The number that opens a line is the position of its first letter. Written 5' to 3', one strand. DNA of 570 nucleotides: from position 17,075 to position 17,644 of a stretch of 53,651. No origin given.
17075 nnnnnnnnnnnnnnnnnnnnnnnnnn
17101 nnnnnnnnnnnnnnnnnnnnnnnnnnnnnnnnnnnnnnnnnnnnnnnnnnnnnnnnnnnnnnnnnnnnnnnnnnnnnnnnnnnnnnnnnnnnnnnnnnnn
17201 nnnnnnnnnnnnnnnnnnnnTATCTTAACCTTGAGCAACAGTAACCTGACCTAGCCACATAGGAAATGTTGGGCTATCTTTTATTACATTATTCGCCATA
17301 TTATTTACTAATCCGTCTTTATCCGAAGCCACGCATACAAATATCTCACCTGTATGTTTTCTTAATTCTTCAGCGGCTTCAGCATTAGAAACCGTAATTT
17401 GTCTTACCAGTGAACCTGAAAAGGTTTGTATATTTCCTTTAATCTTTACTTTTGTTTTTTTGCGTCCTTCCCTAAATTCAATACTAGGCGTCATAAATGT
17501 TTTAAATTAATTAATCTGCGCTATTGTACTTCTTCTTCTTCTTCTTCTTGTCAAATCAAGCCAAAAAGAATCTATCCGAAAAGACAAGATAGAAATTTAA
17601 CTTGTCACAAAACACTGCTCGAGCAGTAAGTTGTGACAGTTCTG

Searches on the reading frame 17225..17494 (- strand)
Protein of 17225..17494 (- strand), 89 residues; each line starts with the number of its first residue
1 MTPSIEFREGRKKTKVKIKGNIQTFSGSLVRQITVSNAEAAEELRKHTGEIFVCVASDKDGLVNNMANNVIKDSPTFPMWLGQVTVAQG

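Call 58: search_protein_families(library=pfam, max_evalue=0.1, proteins=[window:17225-17494:-])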
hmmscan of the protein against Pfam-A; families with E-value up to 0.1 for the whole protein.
window:17225-17494:- (89 aa): 0 families

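Call 60: list_cluster_members(proteins=[window:17225-17494:-, window:25641-25802:-, window:25856-26425:-, window:26656-27483:-, window:27416-27718:-])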
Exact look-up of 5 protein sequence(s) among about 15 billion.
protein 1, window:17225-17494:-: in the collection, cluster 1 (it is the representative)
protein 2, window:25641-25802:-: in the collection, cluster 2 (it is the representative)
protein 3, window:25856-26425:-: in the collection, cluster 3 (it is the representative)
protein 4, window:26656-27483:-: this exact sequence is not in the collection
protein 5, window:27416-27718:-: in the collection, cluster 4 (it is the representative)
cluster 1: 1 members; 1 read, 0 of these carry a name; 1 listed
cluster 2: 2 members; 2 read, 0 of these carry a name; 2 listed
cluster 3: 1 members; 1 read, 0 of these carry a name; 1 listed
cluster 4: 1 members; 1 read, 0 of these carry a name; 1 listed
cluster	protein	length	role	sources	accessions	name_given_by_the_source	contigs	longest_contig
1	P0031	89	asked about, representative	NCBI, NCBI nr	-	-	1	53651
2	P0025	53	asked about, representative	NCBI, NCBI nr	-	-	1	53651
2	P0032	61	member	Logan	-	-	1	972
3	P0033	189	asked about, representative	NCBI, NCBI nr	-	-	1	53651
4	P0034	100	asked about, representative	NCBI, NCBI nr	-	-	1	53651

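Call 62: find_encoding_contigs(protein=P0032, flank=5000)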
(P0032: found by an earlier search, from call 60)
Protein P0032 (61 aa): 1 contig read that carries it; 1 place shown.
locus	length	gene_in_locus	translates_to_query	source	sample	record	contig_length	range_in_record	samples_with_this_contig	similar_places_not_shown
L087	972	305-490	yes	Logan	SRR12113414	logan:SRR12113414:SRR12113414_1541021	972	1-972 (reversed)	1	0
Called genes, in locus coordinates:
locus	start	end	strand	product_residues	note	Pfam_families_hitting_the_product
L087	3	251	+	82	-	?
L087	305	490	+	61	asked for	-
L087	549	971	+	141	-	?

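Call 66: list_cluster_members(proteins=[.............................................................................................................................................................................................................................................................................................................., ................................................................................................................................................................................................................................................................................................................, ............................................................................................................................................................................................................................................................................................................, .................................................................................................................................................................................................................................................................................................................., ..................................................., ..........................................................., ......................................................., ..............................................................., P0001, P0032])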
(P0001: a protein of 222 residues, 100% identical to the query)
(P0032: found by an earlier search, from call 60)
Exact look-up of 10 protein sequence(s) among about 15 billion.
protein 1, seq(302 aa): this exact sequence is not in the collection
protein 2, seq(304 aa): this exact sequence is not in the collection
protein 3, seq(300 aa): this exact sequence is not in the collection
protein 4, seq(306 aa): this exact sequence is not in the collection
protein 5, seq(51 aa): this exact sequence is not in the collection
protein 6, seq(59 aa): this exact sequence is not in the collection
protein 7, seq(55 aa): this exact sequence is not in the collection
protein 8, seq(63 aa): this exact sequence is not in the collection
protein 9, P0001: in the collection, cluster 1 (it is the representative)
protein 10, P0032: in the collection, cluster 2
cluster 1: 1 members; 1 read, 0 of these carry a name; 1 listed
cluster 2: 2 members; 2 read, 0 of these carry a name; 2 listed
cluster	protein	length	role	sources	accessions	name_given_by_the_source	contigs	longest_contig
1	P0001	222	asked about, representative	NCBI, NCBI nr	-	-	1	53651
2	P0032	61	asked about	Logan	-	-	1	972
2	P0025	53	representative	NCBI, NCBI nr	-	-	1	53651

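Call 75: search_protein_families(library=padloc, max_evalue=0.01, proteins=[window:17225-17494:-])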
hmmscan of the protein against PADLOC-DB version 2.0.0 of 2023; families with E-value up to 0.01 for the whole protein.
window:17225-17494:- (89 aa): 0 families

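Call 76: search_protein_families(library=phrogs, max_evalue=0.01, proteins=[window:17225-17494:-])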
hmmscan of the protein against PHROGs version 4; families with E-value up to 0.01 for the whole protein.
window:17225-17494:- (89 aa): 0 families
